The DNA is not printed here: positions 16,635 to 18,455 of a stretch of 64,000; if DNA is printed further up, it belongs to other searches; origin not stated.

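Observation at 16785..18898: Candidate novel RiPP-like module: RRE-containing NPPY methyltransferase translationally coupled to a multi-core repeat precursor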

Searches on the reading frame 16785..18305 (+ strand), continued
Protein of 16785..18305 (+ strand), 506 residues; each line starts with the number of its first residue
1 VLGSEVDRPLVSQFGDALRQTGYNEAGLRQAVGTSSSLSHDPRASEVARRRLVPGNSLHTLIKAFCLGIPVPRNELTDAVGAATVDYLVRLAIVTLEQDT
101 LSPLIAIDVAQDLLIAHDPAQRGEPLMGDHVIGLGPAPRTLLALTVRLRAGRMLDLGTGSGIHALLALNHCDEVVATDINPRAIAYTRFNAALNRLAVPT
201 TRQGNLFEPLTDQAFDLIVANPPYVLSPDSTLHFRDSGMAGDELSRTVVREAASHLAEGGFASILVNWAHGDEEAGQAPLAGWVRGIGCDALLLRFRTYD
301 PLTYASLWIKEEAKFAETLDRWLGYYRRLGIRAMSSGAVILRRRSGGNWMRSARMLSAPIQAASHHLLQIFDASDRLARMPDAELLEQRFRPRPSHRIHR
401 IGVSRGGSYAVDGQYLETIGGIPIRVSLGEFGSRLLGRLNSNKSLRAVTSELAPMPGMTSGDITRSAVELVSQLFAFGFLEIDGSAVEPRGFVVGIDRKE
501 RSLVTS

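Call 6: find_homologous_proteins(query=window:16785-18305:+)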
Query window:16785-18305:+ (506 aa): 633 proteins with E <= 0.001 among 8000 candidates; the best 120 are listed.
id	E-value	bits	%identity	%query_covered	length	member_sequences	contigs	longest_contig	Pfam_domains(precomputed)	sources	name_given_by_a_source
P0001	0.0e+0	1038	92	100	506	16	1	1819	PF13847.13,PF23186.2,PF06325.20,PF05175.21,PF13649.13,PF08241.19,PF08242.19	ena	-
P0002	5.8e-290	980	87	100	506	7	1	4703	PF13847.13,PF23186.2,PF06325.20,PF05175.21,PF13649.13,PF08241.19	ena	-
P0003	9.0e-279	943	83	100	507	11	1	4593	PF13847.13,PF23186.2,PF06325.20,PF05175.21,PF13649.13,PF08241.19,PF08242.19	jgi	-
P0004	2.6e-278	942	84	100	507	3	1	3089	PF13847.13,PF23186.2,PF06325.20,PF05175.21,PF13649.13,PF08241.19,PF08242.19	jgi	-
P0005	1.1e-273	927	83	100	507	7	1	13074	PF13847.13,PF23186.2,PF06325.20,PF05175.21,PF13649.13,PF08241.19,PF08242.19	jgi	-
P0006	2.1e-273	926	82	100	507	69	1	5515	PF13847.13,PF23186.2,PF06325.20,PF05175.21,PF13649.13,PF08241.19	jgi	-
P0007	1.5e-272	923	83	100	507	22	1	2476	PF13847.13,PF23186.2,PF06325.20,PF05175.21,PF13649.13,PF08241.19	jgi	-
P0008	1.8e-270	916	81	100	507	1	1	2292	PF13847.13,PF23186.2,PF06325.20,PF05175.21,PF13649.13,PF08241.19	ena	-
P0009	9.9e-269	910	82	100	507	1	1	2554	PF13847.13,PF23186.2,PF06325.20,PF05175.21,PF13649.13,PF08241.19,PF08242.19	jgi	jgi:SAM-dependent methyltransferase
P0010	8.7e-265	897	81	100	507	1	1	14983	PF13847.13,PF23186.2,PF06325.20,PF05175.21,PF13649.13,PF08241.19,PF08242.19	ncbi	ncbi:MAG TPA: methyltransferase [Candidatus Dormibacteraeota bacterium]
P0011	2.9e-261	885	80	100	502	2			PF13847.13,PF23186.2,PF06325.20,PF05175.21,PF13649.13,PF08241.19,PF08242.19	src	-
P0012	5.8e-252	855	77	100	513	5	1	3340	PF13847.13,PF23186.2,PF06325.20,PF05175.21,PF13649.13,PF08241.19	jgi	jgi:SAM-dependent methyltransferase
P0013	3.3e-251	852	79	96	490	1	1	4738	PF13847.13,PF23186.2,PF06325.20,PF05175.21,PF13649.13,PF08241.19,PF08242.19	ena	-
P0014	3.0e-250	849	77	100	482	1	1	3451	PF13847.13,PF23186.2,PF06325.20,PF05175.21,PF13649.13,PF08241.19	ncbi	-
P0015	2.1e-249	846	77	99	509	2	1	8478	PF13847.13,PF23186.2,PF06325.20,PF05175.21,PF13649.13,PF08241.19,PF08242.19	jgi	jgi:methylase of polypeptide subunit release factors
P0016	8.8e-243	825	75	98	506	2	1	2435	PF13847.13,PF23186.2,PF06325.20,PF05175.21,PF13649.13,PF08241.19,PF08242.19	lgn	-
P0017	3.8e-242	822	75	99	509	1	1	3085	PF13847.13,PF23186.2,PF06325.20,PF05175.21,PF13649.13,PF08241.19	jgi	jgi:methylase of polypeptide subunit release factors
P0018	2.0e-240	817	74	98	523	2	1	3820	PF13847.13,PF23186.2,PF06325.20,PF05175.21,PF13649.13,PF08241.19,PF08242.19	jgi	jgi:methylase of polypeptide subunit release factors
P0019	7.5e-240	815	74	99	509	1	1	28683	PF13847.13,PF23186.2,PF06325.20,PF05175.21,PF13649.13,PF08241.19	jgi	jgi:methylase of polypeptide subunit release factors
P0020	8.7e-238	808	74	100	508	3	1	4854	PF13847.13,PF23186.2,PF06325.20,PF05175.21,PF13649.13,PF08241.19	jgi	-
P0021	1.4e-233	794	73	99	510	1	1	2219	PF23186.2,PF06325.20,PF05175.21,PF13649.13,PF08241.19,PF08242.19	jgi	jgi:methylase of polypeptide subunit release factors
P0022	4.7e-233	792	72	99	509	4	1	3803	PF13847.13,PF23186.2,PF06325.20,PF05175.21,PF13649.13,PF08241.19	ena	-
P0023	8.1e-225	765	71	98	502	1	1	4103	PF13847.13,PF13489.13,PF23186.2,PF06325.20,PF05175.21,PF13649.13,PF08241.19,PF08242.19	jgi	jgi:methylase of polypeptide subunit release factors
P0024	3.3e-222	757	70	98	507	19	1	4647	PF13847.13,PF23186.2,PF06325.20,PF05175.21,PF13649.13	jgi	-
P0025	1.5e-218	745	69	98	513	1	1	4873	PF13847.13,PF23186.2,PF06325.20,PF05175.21,PF13649.13,PF08241.19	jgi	jgi:methylase of polypeptide subunit release factors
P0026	1.3e-209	715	67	96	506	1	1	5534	PF13847.13,PF23186.2,PF06325.20,PF05175.21,PF13649.13,PF08241.19,PF08242.19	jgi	jgi:methylase of polypeptide subunit release factors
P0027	2.5e-206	704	82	75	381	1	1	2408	PF13847.13,PF06325.20,PF05175.21,PF13649.13,PF08241.19,PF08242.19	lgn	-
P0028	5.4e-197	674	63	96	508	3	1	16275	PF13847.13,PF23186.2,PF06325.20,PF05175.21,PF13649.13,PF08241.19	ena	-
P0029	9.8e-196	669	64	96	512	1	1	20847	PF13847.13,PF23186.2,PF06325.20,PF05175.21,PF13649.13,PF08241.19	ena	-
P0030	4.7e-193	661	64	98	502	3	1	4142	PF13847.13,PF23186.2,PF06325.20,PF05175.21,PF13649.13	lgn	-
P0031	2.4e-186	638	63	96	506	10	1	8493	PF13847.13,PF13489.13,PF23186.2,PF06325.20,PF05175.21,PF13649.13,PF08241.19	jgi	-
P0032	9.1e-183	627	64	93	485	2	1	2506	PF13847.13,PF23186.2,PF06325.20,PF05175.21,PF13649.13,PF08241.19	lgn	-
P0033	2.3e-146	507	71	66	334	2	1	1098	PF05175.21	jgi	jgi:methylase of polypeptide subunit release factors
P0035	1.0e-101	359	41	95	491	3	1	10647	PF13847.13,PF23186.2,PF05175.21,PF13649.13,PF08241.19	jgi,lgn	jgi:methylase of polypeptide subunit release factors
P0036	2.1e-100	355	42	94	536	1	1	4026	PF13847.13,PF25004.2,PF23186.2,PF06325.20,PF05175.21,PF13649.13,PF08241.19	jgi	jgi:SAM-dependent methyltransferase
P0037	1.2e-94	336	41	92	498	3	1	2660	PF13847.13,PF23186.2,PF06325.20,PF05175.21,PF13649.13,PF08241.19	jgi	jgi:hypothetical protein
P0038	2.5e-94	335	38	93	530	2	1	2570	PF13847.13,PF25004.2,PF23186.2,PF06325.20,PF05175.21,PF13649.13,PF08241.19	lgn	-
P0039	5.0e-94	334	40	94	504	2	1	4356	PF13847.13,PF25004.2,PF23186.2,PF06325.20,PF05175.21,PF13649.13,PF08241.19,PF08242.19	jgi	jgi:hypothetical protein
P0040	1.1e-92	330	40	94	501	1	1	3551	PF13847.13,PF25004.2,PF23186.2,PF06325.20,PF05175.21,PF13649.13,PF08241.19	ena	-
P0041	1.4e-92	329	40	93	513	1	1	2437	PF13847.13,PF25004.2,PF23186.2,PF05175.21,PF13649.13,PF08241.19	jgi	jgi:SAM-dependent methyltransferase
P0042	1.0e-91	326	39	92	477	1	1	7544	PF13847.13,PF25004.2,PF23186.2,PF06325.20,PF05175.21,PF13649.13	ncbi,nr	ncbi:MAG: class I SAM-dependent methyltransferase [Chloroflexi bacterium]|nr:class I SAM-dependent m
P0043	2.3e-91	325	40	93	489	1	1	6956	PF13847.13,PF13489.13,PF23186.2,PF06325.20,PF05175.21,PF13649.13,PF08241.19,PF08242.19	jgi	jgi:methylase of polypeptide subunit release factors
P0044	1.9e-90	322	39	95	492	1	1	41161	PF13847.13,PF25004.2,PF23186.2,PF06325.20,PF05175.21,PF13649.13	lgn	-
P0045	3.0e-90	322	38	94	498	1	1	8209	PF13847.13,PF25004.2,PF23186.2,PF05175.21,PF13649.13,PF08241.19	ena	-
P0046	1.3e-89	319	39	93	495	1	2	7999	PF13847.13,PF23186.2,PF06325.20,PF05175.21,PF13649.13,PF08241.19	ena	-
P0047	3.5e-89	318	39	92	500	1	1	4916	PF13847.13,PF25004.2,PF23186.2,PF06325.20,PF05175.21,PF03602.22,PF13649.13,PF01170.25,PF02475.24,PF08241.19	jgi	jgi:SAM-dependent methyltransferase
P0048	8.4e-89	317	40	92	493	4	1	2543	PF13847.13,PF25004.2,PF23186.2,PF06325.20,PF05175.21,PF13649.13,PF08241.19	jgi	jgi:methylase of polypeptide subunit release factors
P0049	8.6e-89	317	39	92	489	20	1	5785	PF13847.13,PF13489.13,PF23186.2,PF06325.20,PF05175.21,PF13649.13,PF08241.19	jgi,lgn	jgi:methylase of polypeptide subunit release factors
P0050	3.0e-88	315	39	94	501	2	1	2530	PF13847.13,PF25004.2,PF23186.2,PF06325.20,PF05175.21,PF13649.13,PF08241.19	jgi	jgi:methylase of polypeptide subunit release factors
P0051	3.1e-87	312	41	92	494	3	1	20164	PF13847.13,PF25004.2,PF23186.2,PF06325.20,PF05175.21,PF13649.13,PF08241.19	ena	-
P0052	5.2e-87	311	39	93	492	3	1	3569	PF13847.13,PF25004.2,PF23186.2,PF06325.20,PF05175.21,PF13649.13,PF02475.24,PF08241.19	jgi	jgi:SAM-dependent methyltransferase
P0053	6.6e-87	311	36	92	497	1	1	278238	PF13847.13,PF25004.2,PF23186.2,PF06325.20,PF05175.21,PF13649.13,PF08241.19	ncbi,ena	-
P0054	8.2e-87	310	38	93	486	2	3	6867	PF13847.13,PF25004.2,PF23186.2,PF06325.20,PF05175.21,PF13649.13,PF08241.19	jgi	jgi:SAM-dependent methyltransferase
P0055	1.8e-86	309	40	92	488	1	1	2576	PF13847.13,PF23186.2,PF06325.20,PF05175.21,PF13649.13,PF08241.19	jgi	jgi:methylase of polypeptide subunit release factors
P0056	2.4e-86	309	38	93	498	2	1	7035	PF13847.13,PF25004.2,PF13489.13,PF23186.2,PF05175.21,PF13649.13,PF08241.19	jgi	-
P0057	2.8e-86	308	41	82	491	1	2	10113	PF13847.13,PF23186.2,PF06325.20,PF05175.21,PF13649.13,PF08241.19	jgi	jgi:methylase of polypeptide subunit release factors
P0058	3.5e-86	308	39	92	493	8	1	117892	PF13847.13,PF25004.2,PF23186.2,PF06325.20,PF05175.21,PF13649.13,PF08241.19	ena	-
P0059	1.0e-85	307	36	94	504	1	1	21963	PF13847.13,PF25004.2,PF23186.2,PF06325.20,PF05175.21,PF13649.13,PF08241.19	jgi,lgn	-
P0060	1.2e-85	306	40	92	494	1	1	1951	PF13847.13,PF25004.2,PF23186.2,PF06325.20,PF05175.21,PF13649.13,PF08241.19,PF08242.19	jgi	jgi:methylase of polypeptide subunit release factors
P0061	1.3e-85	306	37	94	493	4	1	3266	PF13847.13,PF25004.2,PF23186.2,PF06325.20,PF05175.21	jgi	jgi:methylase of polypeptide subunit release factors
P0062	1.7e-85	306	38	94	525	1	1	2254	PF13847.13,PF25004.2,PF23186.2,PF06325.20,PF05175.21,PF03602.22,PF13649.13,PF02475.24,PF08241.19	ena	-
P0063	3.0e-85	305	36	93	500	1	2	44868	PF13847.13,PF25004.2,PF23186.2,PF06325.20,PF05175.21,PF13649.13,PF01170.25,PF08241.19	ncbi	-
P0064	3.3e-85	305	41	91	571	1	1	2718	PF13847.13,PF25004.2,PF23186.2,PF06325.20,PF05175.21,PF13649.13,PF08241.19,PF05402.19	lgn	-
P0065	4.9e-85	304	39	87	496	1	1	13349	PF13847.13,PF25004.2,PF23186.2,PF06325.20,PF05175.21,PF13649.13,PF01170.25,PF02475.24,PF08241.19,PF08242.19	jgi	jgi:SAM-dependent methyltransferase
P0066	5.1e-85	304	35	96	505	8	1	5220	PF13847.13,PF25004.2,PF23186.2,PF06325.20,PF05175.21,PF13649.13,PF08241.19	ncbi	-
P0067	2.2e-84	302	40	81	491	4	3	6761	PF13847.13,PF23186.2,PF06325.20,PF05175.21,PF13649.13,PF08241.19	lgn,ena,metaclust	metaclust:\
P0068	3.3e-84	302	38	92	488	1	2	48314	PF13847.13,PF23186.2,PF06325.20,PF05175.21,PF13649.13,PF08241.19,PF08242.19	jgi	jgi:methylase of polypeptide subunit release factors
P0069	4.2e-84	301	40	92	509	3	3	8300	PF13847.13,PF25004.2,PF23186.2,PF06325.20,PF05175.21,PF13649.13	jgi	jgi:methylase of polypeptide subunit release factors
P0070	4.3e-84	301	38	86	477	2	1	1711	PF13847.13,PF23186.2,PF06325.20,PF05175.21,PF13649.13,PF08241.19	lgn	-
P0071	4.6e-84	301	38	92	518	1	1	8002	PF13847.13,PF25004.2,PF23186.2,PF06325.20,PF05175.21,PF13649.13,PF08241.19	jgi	jgi:methylase of polypeptide subunit release factors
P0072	5.3e-84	301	41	86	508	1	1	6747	PF13847.13,PF25004.2,PF23186.2,PF06325.20,PF05175.21,PF13649.13,PF08241.19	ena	-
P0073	5.6e-84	301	42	85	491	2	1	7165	PF13847.13,PF25004.2,PF23186.2,PF06325.20,PF05175.21,PF13649.13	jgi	jgi:hypothetical protein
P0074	1.3e-83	300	42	80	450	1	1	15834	PF13847.13,PF06325.20,PF05175.21,PF13649.13,PF08241.19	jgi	jgi:SAM-dependent methyltransferase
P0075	1.3e-83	300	39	94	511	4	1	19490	PF13847.13,PF25004.2,PF23186.2,PF06325.20,PF05175.21,PF13649.13,PF08241.19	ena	-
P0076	1.5e-83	299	44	70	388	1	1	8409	PF13847.13,PF25004.2,PF06325.20,PF05175.21,PF13649.13,PF08241.19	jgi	jgi:hypothetical protein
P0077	1.6e-83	299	39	92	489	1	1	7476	PF13847.13,PF25004.2,PF23186.2,PF06325.20,PF05175.21,PF13649.13,PF08241.19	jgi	jgi:SAM-dependent methyltransferase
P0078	1.8e-83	299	38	94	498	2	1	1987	PF13847.13,PF25004.2,PF23186.2,PF05175.21,PF13649.13,PF08241.19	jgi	jgi:methylase of polypeptide subunit release factors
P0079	3.0e-83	298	38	94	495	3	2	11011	PF13847.13,PF23186.2,PF06325.20,PF05175.21,PF13649.13,PF08241.19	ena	-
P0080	7.7e-83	297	37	92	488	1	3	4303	PF13847.13,PF23186.2,PF06325.20,PF05175.21,PF13649.13,PF08241.19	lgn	-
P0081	7.7e-83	297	37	93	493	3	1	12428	PF13847.13,PF25004.2,PF23186.2,PF06325.20,PF05175.21,PF13649.13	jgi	jgi:hypothetical protein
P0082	1.3e-82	296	40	85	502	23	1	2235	PF13847.13,PF25004.2,PF23186.2,PF06325.20,PF05175.21,PF13649.13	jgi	jgi:hypothetical protein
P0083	1.7e-82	296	41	86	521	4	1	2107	PF13847.13,PF25004.2,PF23186.2,PF06325.20,PF05175.21,PF13649.13,PF08241.19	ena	-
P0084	1.8e-82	296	40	76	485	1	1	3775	PF13847.13,PF25004.2,PF13489.13,PF23186.2,PF05175.21,PF13649.13,PF08241.19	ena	-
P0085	1.8e-82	296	39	91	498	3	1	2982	PF13847.13,PF25004.2,PF23186.2,PF06325.20,PF05175.21,PF13649.13,PF08241.19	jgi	jgi:methylase of polypeptide subunit release factors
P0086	1.9e-82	296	39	96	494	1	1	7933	PF13847.13,PF25004.2,PF23186.2,PF06325.20,PF05175.21,PF13649.13,PF08241.19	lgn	-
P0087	5.1e-82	294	40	77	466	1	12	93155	PF13847.13,PF23186.2,PF06325.20,PF05175.21,PF13649.13,PF08241.19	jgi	jgi:methylase of polypeptide subunit release factors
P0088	6.7e-82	294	39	85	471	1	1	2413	PF13847.13,PF25004.2,PF23186.2,PF06325.20,PF05175.21,PF13649.13,PF08241.19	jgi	jgi:methyltransferase family protein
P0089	8.4e-82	294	44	73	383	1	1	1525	PF13847.13,PF25004.2,PF06325.20,PF05175.21,PF13649.13,PF08241.19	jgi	jgi:methylase of polypeptide subunit release factors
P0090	1.1e-81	293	37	94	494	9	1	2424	PF13847.13,PF23186.2,PF06325.20,PF05175.21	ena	-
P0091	1.2e-81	293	40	77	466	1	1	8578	PF13847.13,PF23186.2,PF06325.20,PF05175.21,PF13649.13,PF08241.19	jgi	jgi:methylase of polypeptide subunit release factors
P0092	1.3e-81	293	40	80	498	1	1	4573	PF13847.13,PF13489.13,PF23186.2,PF05175.21,PF13649.13,PF08241.19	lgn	-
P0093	1.4e-81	293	42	73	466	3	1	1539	PF13847.13,PF23186.2,PF06325.20,PF05175.21,PF13649.13,PF08241.19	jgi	jgi:methylase of polypeptide subunit release factors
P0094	1.7e-81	293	37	94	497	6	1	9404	PF13847.13,PF25004.2,PF23186.2,PF06325.20,PF05175.21,PF13649.13,PF08241.19,PF05402.19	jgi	jgi:methylase of polypeptide subunit release factors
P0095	1.8e-81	293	39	92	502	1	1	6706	PF13847.13,PF25004.2,PF23186.2,PF06325.20,PF05175.21,PF13649.13,PF08241.19,PF08242.19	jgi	jgi:methylase of polypeptide subunit release factors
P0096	3.0e-81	292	38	85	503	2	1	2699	PF13847.13,PF25004.2,PF23186.2,PF06325.20,PF05175.21,PF13649.13,PF08241.19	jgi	jgi:SAM-dependent methyltransferase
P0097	3.8e-81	292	36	94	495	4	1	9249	PF13847.13,PF23186.2,PF06325.20,PF05175.21,PF13649.13,PF08241.19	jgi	jgi:hypothetical protein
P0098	5.5e-81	291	37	94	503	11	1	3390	PF13847.13,PF25004.2,PF23186.2,PF06325.20,PF05175.21,PF13649.13,PF08241.19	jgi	jgi:SAM-dependent methyltransferase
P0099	7.5e-81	291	39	85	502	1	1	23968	PF13847.13,PF25004.2,PF23186.2,PF06325.20,PF05175.21,PF13649.13,PF08241.19,PF08242.19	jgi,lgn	jgi:SAM-dependent methyltransferase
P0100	1.0e-80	290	40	79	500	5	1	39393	PF13847.13,PF23186.2,PF06325.20,PF05175.21,PF13649.13,PF08241.19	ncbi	ncbi:MAG TPA: methyltransferase, partial [Methylomirabilota bacterium]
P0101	1.3e-80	290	38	91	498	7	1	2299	PF13847.13,PF25004.2,PF23186.2,PF06325.20,PF05175.21,PF13649.13,PF08241.19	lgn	-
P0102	2.8e-80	289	38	93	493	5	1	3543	PF13847.13,PF25004.2,PF23186.2,PF06325.20,PF05175.21,PF13649.13,PF08241.19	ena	-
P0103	2.8e-80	289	37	93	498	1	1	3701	PF13847.13,PF25004.2,PF13489.13,PF23186.2,PF05175.21,PF13649.13,PF08241.19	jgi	jgi:methylase of polypeptide subunit release factors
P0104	3.4e-80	288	37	91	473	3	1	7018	PF13847.13,PF25004.2,PF23186.2,PF06325.20,PF05175.21,PF13649.13,PF08241.19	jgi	jgi:methylase of polypeptide subunit release factors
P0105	3.4e-80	288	40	74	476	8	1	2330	PF13847.13,PF23186.2,PF06325.20,PF05175.21,PF13649.13,PF08241.19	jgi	jgi:SAM-dependent methyltransferase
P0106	3.8e-80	288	36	94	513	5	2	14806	PF13847.13,PF25004.2,PF23186.2,PF06325.20,PF05175.21,PF13649.13,PF08241.19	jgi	jgi:methylase of polypeptide subunit release factors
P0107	1.0e-79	287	44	69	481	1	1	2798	PF13847.13,PF23186.2,PF06325.20,PF05175.21,PF13649.13,PF08241.19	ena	-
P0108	1.1e-79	287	39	86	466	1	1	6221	PF13847.13,PF23186.2,PF06325.20,PF05175.21,PF13649.13,PF08241.19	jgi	jgi:SAM-dependent methyltransferase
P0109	2.0e-79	286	38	94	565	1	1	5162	PF13847.13,PF25004.2,PF23186.2,PF06325.20,PF05175.21,PF13649.13,PF08241.19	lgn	-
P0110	2.2e-79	286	44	69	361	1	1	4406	PF13847.13,PF25004.2,PF06325.20,PF05175.21,PF13649.13,PF08241.19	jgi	-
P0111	2.3e-79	286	35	93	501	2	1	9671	PF13847.13,PF25004.2,PF23186.2,PF06325.20,PF05175.21,PF13649.13,PF08241.19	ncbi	-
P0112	2.9e-79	285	42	74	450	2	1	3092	PF13847.13,PF23186.2,PF06325.20,PF05175.21,PF13649.13,PF08241.19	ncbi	-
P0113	3.9e-79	285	38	89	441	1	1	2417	PF13847.13,PF23186.2,PF06325.20,PF05175.21,PF13649.13,PF08241.19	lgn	-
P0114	3.9e-79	285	40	86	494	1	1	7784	PF13847.13,PF25004.2,PF23186.2,PF05175.21,PF13649.13,PF08241.19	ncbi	-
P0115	4.2e-79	285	38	94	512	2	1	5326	PF13847.13,PF25004.2,PF23186.2,PF06325.20,PF05175.21,PF13649.13,PF08241.19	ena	-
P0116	4.3e-79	285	39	92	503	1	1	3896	PF13847.13,PF25004.2,PF23186.2,PF06325.20,PF05175.21,PF13649.13,PF08241.19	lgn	-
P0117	4.7e-79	285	36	93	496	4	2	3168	PF13847.13,PF23186.2,PF06325.20,PF05175.21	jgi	-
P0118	4.9e-79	285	35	94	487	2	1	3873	PF13847.13,PF23186.2,PF05175.21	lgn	-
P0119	5.0e-79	285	36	94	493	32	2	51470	PF13847.13,PF23186.2,PF06325.20,PF05175.21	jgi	jgi:hypothetical protein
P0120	5.4e-79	284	38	86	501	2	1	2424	PF13847.13,PF25004.2,PF23186.2,PF06325.20,PF05175.21,PF13649.13,PF08241.19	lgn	-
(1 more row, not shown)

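Call 9: find_encoding_contigs(protein=P0053, flank=6000, max_places=2)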
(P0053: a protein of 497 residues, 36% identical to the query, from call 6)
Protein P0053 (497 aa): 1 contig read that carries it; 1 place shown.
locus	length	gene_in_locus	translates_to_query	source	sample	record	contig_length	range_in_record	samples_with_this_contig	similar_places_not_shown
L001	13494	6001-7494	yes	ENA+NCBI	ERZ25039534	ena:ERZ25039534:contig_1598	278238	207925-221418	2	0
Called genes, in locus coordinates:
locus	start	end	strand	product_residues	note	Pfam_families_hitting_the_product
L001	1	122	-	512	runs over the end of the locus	PF04984:Phage_sheath_1, PF17482:Phage_sheath_1C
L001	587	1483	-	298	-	PF14065:Pvc16_N, PF13620:CarboxypepD_reg, PF13715:CarbopepD_reg_2 (weak)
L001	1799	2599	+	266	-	-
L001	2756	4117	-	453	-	PF00004:AAA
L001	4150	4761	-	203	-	PF22977:WHD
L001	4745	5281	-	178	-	PF13699:eCIS_core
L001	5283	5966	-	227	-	-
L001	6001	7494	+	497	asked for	PF23186:DUF7059, PF05175:MTS, PF06325:PrmA (weak), PF08241:Methyltransf_11 (weak), PF13649:Methyltransf_25 (weak), PF13847:Methyltransf_31, PF25004:DUF7782 (weak)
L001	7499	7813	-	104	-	PF05488:PAAR_motif (weak)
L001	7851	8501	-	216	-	PF00072:Response_reg, PF00196:GerE, PF13384:HTH_23 (weak)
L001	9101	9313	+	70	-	-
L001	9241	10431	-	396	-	-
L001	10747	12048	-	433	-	PF07690:MFS_1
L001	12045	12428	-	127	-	PF01047:MarR, PF12802:MarR_2, PF13463:HTH_27 (weak), PF12840:HTH_20 (weak)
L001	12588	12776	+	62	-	-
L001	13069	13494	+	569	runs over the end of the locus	PF19830:DUF6311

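Call 10: find_encoding_contigs(protein=P0058, flank=6000, max_places=2)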
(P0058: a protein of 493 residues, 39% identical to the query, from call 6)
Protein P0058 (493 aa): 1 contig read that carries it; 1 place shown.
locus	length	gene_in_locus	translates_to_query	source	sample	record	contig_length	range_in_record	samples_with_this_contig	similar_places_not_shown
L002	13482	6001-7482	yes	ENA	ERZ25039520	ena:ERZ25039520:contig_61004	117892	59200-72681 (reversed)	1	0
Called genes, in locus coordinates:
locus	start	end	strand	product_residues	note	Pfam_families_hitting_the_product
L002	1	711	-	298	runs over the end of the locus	PF03602:Cons_hypoth95 (faint), PF01555:N6_N4_Mtase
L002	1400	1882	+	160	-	PF15891:Nuc_deoxyri_tr2, PF05014:Nuc_deoxyrib_tr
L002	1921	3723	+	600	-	PF00041:fn3 (faint), PF16656:Pur_ac_phosph_N (faint), PF16655:PhoD_N (faint), PF25059:FN3_DSCAM-DSCAML_C (faint), PF23376:Fn3_VIN3 (faint)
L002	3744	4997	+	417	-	PF00067:p450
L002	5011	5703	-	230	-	-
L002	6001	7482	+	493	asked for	PF23186:DUF7059, PF05175:MTS, PF06325:PrmA, PF13649:Methyltransf_25 (weak), PF13847:Methyltransf_31 (weak), PF08241:Methyltransf_11 (faint), PF25004:DUF7782 (weak)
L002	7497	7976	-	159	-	PF05638:T6SS_HCP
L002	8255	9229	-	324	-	PF03411:Peptidase_M74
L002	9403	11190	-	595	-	PF00005:ABC_tran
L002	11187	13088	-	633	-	PF00005:ABC_tran, PF13304:AAA_21 (faint)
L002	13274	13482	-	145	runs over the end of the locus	PF07883:Cupin_2, PF02311:AraC_binding (weak)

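Call 90: search_protein_families(library=padloc, proteins=[window:16785-18305:+], max_evalue=0.01)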
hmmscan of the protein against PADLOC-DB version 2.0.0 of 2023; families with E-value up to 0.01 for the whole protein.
window:16785-18305:+ (506 aa): 2 families
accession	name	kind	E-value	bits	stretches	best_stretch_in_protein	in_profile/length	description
PDLC04134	mad2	-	7e-22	75.9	1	143-275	285-405/492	mads_2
PDLC03371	MTase_II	-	0.0039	14.8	1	206-237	21-51/260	Type II methyltransferase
